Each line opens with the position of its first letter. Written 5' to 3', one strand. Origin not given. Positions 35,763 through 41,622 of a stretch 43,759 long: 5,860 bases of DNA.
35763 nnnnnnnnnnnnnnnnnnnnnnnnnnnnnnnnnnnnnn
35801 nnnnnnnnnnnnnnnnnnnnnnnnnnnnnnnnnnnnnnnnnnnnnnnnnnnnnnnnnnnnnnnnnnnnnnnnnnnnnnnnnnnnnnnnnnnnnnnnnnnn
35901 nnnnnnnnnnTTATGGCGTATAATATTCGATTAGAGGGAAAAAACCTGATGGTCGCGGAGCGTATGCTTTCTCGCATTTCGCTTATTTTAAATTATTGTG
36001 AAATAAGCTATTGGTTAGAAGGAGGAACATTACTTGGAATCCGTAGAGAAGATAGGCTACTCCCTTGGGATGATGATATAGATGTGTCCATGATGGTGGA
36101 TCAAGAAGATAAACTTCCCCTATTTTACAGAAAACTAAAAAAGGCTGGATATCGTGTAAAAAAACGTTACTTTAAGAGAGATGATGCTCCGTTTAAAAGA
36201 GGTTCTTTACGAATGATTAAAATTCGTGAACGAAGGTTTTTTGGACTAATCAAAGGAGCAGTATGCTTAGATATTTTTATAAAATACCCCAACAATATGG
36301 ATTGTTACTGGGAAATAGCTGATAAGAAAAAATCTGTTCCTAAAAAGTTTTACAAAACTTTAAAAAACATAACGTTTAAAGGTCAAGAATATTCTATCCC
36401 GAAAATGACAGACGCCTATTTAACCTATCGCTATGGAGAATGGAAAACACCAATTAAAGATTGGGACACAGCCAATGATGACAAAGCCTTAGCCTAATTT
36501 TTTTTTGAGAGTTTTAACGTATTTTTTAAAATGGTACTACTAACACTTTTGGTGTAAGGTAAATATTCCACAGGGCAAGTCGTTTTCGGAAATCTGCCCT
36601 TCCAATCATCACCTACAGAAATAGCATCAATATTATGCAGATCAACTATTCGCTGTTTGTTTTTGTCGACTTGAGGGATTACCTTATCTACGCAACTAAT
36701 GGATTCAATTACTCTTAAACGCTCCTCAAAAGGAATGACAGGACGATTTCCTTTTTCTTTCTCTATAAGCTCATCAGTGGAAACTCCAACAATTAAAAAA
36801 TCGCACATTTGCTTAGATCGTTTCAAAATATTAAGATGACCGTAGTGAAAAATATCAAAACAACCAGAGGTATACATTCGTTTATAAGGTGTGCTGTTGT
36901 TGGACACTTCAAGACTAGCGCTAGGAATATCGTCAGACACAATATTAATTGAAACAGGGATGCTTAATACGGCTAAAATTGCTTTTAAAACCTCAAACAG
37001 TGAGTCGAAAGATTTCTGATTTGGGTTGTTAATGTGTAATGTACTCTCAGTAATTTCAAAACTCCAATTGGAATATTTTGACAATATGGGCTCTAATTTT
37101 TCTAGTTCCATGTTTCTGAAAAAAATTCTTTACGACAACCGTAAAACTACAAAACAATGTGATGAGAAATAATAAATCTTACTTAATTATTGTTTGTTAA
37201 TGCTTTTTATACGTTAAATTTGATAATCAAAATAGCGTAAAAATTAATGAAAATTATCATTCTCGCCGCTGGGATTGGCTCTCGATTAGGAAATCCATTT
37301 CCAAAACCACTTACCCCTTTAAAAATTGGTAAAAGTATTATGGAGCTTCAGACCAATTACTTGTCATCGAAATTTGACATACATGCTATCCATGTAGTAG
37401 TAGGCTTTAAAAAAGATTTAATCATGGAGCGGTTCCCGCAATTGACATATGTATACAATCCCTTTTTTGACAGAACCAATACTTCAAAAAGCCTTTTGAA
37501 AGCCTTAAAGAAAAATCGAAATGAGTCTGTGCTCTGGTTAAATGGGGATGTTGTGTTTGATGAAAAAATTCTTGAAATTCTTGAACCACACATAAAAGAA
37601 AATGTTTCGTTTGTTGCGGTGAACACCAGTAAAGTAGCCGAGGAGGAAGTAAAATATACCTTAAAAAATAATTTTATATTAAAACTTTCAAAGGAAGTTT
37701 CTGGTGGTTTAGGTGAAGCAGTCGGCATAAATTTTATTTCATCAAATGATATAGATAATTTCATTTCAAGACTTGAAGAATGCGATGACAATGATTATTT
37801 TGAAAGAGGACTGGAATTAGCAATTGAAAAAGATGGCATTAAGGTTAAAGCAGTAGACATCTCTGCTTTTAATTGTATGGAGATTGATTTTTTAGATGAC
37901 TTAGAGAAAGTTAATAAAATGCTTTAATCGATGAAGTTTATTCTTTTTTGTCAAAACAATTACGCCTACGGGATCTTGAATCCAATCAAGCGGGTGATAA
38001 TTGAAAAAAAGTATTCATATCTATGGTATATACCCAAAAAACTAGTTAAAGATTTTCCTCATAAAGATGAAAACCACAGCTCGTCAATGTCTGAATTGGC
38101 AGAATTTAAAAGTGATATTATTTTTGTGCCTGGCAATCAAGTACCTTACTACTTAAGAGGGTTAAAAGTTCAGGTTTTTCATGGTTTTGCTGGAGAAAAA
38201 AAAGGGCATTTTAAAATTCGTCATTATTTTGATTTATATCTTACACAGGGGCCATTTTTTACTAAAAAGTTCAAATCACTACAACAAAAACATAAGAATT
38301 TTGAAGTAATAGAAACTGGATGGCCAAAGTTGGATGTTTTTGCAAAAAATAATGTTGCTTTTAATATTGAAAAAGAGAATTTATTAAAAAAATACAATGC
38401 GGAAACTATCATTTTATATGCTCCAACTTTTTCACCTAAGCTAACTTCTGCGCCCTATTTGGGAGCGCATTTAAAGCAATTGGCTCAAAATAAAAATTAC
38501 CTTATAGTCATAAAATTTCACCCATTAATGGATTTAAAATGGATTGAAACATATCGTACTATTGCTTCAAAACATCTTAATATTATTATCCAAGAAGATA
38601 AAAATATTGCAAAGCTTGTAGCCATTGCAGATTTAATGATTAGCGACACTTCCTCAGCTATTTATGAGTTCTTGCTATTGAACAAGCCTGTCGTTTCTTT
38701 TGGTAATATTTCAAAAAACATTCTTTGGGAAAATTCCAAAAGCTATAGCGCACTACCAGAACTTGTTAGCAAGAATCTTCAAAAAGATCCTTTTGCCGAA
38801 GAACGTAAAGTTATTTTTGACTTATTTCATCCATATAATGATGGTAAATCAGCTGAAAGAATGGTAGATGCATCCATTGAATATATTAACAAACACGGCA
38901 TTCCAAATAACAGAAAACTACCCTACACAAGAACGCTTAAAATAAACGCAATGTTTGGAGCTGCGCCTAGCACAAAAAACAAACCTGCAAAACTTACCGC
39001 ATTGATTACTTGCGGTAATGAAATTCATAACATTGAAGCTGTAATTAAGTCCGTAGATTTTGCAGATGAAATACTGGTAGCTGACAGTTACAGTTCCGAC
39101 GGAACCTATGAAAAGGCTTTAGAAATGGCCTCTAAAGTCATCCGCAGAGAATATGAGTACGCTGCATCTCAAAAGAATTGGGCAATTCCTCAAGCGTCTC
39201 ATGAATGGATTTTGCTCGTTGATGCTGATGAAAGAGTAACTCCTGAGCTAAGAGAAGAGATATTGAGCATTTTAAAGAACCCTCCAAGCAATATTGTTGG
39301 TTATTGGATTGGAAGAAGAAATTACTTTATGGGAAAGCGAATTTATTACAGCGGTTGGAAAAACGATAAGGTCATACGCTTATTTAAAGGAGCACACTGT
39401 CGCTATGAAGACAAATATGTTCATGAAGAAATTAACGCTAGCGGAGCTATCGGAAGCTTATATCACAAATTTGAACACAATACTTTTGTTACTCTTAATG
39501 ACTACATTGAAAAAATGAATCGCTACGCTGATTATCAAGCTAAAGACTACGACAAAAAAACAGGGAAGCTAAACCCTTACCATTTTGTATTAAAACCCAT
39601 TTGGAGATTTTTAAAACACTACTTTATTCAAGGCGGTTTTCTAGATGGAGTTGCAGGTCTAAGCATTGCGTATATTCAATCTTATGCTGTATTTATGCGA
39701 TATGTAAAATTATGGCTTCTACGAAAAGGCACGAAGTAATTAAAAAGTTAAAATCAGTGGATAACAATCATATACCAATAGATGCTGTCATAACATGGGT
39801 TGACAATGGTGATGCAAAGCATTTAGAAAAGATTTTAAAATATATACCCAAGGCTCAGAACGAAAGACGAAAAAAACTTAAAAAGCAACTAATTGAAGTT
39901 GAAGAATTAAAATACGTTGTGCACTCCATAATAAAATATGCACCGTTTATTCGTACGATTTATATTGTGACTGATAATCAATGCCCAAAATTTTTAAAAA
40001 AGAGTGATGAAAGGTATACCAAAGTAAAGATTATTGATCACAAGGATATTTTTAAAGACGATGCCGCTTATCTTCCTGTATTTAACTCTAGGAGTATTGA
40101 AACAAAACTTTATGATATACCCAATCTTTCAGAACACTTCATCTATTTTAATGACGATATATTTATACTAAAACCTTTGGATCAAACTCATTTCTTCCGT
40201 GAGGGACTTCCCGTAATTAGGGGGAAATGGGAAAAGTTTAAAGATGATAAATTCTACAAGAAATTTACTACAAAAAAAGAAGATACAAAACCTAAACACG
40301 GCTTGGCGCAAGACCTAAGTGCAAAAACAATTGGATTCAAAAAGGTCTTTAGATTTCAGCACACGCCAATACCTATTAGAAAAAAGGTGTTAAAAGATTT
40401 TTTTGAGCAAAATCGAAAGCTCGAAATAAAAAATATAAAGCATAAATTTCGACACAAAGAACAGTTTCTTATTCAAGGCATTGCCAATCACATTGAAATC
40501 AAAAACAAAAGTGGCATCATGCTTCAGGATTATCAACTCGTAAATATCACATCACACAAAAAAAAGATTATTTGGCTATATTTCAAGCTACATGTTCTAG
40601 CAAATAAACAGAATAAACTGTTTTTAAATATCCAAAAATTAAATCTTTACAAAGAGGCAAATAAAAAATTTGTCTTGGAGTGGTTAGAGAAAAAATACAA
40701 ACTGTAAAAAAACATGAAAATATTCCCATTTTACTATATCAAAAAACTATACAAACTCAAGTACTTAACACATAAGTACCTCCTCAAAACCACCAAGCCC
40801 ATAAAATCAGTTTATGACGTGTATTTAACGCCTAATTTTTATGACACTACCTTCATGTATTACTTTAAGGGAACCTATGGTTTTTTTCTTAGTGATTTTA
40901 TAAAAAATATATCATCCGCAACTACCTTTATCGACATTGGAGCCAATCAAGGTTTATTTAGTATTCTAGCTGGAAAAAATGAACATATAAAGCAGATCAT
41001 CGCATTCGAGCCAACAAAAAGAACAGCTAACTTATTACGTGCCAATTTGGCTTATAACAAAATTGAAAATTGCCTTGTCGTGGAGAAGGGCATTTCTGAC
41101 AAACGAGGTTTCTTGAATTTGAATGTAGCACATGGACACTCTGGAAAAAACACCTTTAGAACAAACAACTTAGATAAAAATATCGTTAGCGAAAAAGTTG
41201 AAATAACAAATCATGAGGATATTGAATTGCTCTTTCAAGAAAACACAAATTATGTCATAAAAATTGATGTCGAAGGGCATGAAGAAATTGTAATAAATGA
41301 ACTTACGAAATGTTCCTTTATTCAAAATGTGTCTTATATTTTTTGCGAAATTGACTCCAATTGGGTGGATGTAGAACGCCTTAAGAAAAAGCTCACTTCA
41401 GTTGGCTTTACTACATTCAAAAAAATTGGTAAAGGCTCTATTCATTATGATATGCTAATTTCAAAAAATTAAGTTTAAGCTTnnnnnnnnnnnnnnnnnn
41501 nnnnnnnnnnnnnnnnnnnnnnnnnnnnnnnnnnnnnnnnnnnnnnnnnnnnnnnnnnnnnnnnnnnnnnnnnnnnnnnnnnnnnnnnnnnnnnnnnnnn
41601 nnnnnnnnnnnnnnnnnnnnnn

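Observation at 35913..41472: Compact teichoic-acid-like phospho-decoration island in a Bacteroidota chromosome, with no export, priming or polymerase genes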

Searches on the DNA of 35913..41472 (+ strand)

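Call 82: search_dna_similar(query=window:35913-41472:+, collection=plasmids, mode=distant, max_rows=5)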
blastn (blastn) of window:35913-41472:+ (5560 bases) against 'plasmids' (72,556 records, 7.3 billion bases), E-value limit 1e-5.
Records with a match: 1; places in all: 1; records where one place covers at least 80% of the query: 0.
Best place of each record, by identity: 60-80% 1.
By first word of the organism name: Parabacteroides 1.
By predicted mobility (MOB-suite, as given by PLSDB): non-mobilizable 1.
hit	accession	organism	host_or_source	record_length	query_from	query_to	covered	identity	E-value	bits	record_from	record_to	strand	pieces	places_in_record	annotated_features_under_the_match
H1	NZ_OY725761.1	Parabacteroides distasonis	-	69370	859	947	2%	77.5%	1e-8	72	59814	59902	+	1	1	adenylyltransferase/cytidyltransferase family protein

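Call 83: search_dna_similar(query=window:35913-41472:+, collection=phages, mode=distant, max_rows=5)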
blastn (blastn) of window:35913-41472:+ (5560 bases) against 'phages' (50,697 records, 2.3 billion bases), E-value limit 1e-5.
No match.

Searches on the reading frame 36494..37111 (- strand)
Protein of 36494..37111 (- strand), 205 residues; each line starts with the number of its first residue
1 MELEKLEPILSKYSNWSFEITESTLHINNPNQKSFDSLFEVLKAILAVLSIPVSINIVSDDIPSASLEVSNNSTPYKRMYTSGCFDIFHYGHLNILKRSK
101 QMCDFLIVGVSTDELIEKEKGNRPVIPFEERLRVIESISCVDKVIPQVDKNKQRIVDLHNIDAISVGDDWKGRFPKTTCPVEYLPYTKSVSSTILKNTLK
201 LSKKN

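Call 3: search_protein_families(library=pfam, proteins=[window:36494-37111:-], max_evalue=0.01)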
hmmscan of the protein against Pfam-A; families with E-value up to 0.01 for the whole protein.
window:36494-37111:- (205 aa): 1 family
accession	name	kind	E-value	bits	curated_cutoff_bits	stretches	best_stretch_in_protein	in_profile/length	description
PF01467.32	CTP_transf_like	-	4.7e-20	72.6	21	1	81-173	2-93/133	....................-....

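Call 4: search_protein_families(library=ncbifam, proteins=[window:36494-37111:-], max_evalue=0.01)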
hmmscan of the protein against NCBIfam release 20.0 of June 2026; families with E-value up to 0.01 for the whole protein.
window:36494-37111:- (205 aa): 13 families
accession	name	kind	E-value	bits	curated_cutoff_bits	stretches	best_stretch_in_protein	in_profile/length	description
TIGR01518.1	g3p_cytidyltrns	equivalog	1.3e-28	99.6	165.4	1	81-198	3-124/125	glycerol-3-phosphate cytidylyltransferase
TIGR02199.1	rfaE_dom_II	equivalog_domain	3.2e-21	75.7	181.5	1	77-171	12-107/144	D-glycero-beta-D-manno-heptose 1-phosphate adenylyltransferase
TIGR00125.1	cyt_tran_rel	domain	1.5e-18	66.7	27.7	1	80-143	3-64/65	adenylyltransferase/cytidyltransferase family protein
NF008454.0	PRK11316.1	equivalog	2.6e-17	62.6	521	1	79-171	343-436/475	bifunctional D-glycero-beta-D-manno-heptose-7-phosphate kinase/D-glycero-beta-D-manno-heptose 1-phosphate adenylyltransferase HldE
NF001985.0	PRK00777.1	subfamily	1.3e-10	41.6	104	1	78-138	6-65/157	pantetheine-phosphate adenylyltransferase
NF041124.1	CoaD_Thcocales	equivalog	1.1e-07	31.9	290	1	75-138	3-66/156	phosphopantetheine adenylyltransferase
NF002250.0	PRK01170.1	subfamily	2.9e-07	30.3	489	1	81-137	5-59/322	bifunctional pantetheine-phosphate adenylyltransferase/NTP phosphatase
TIGR01510.1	coaD_prev_kdtB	equivalog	5.9e-07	29.6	103.3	1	82-139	5-56/155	pantetheine-phosphate adenylyltransferase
NF045965.1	RibF_rel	equivalog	0.00053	19.5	200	1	71-140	7-83/279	FAD synthase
TIGR01527.1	arch_NMN_Atrans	equivalog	0.00064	19.3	181.2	1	79-114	2-37/167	nicotinamide-nucleotide adenylyltransferase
NF004162.0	PRK05627.1-5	equivalog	0.0026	17.2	241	1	75-145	12-84/304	bifunctional riboflavin kinase/FAD synthetase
NF005518.0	PRK07143.1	equivalog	0.0036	16.8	232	1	74-140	13-81/281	hypothetical protein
TIGR01526.1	nadR_NMN_Atrans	equivalog_domain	0.0075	15.5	341.15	1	83-158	8-80/325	nicotinamide-nucleotide adenylyltransferase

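Call 22: search_solved_structures(query=window:36497-37111:-, max_evalue=0.01)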
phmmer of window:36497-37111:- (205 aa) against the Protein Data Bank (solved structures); distinct sequences matched with E-value up to 0.01: 12.
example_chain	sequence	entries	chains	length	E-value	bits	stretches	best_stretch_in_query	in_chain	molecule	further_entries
1coz_A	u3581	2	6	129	2.1e-27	99.2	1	77-197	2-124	PROTEIN (GLYCEROL-3-PHOSPHATE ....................) | glycerol-3-phosphate cytidylyltransferase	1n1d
3elb_A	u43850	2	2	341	1e-23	87.1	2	78-167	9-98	Ethanolamine-phosphate cytidylyltransferase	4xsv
2b7l_A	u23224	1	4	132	1.1e-22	83.7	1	77-199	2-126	glycerol-3-phosphate cytidylyltransferase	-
5x9q_A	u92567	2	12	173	1.4e-10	44.3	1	69-170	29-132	Putative cytidylyltransferase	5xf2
3glv_A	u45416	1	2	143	3.7e-09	39.6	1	78-172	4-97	Lipopolysaccharide core biosynthesis protein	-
5x3d_A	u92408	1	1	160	4.8e-09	39.3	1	79-177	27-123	Phosphoenolpyruvate phosphomutase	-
3hl4_A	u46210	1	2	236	3.6e-07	33.1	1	72-149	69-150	Choline-phosphate cytidylyltransferase A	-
4mvc_A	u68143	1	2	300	5.7e-07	32.5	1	72-149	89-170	Choline-phosphate cytidylyltransferase A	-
4mvd_B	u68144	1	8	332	5.7e-07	32.5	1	72-149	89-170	Choline-phosphate cytidylyltransferase A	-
9hsm_A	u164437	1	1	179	1.3e-05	28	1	77-147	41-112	choline-phosphate cytidylyltransferase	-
9hsg_A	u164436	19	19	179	1.4e-05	28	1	77-147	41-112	choline-phosphate cytidylyltransferase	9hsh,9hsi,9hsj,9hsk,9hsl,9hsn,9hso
4zcp_A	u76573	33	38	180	1.4e-05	28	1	77-147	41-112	Cholinephosphate cytidylyltransferase | Choline-phosphate cytidylyltransferase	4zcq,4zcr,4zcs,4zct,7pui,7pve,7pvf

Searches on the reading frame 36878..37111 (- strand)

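Call 73: search_protein_families(library=pfam, max_evalue=10, proteins=[window:36878-37111:-])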
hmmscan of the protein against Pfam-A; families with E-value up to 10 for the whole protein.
seq(78 aa): 1 family
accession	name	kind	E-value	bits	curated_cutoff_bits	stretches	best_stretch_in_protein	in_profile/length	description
PF08264.19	Anticodon_1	-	0.059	13.7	25.1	1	10-50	36-76/148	Anticodon-binding domain of tRNA ligase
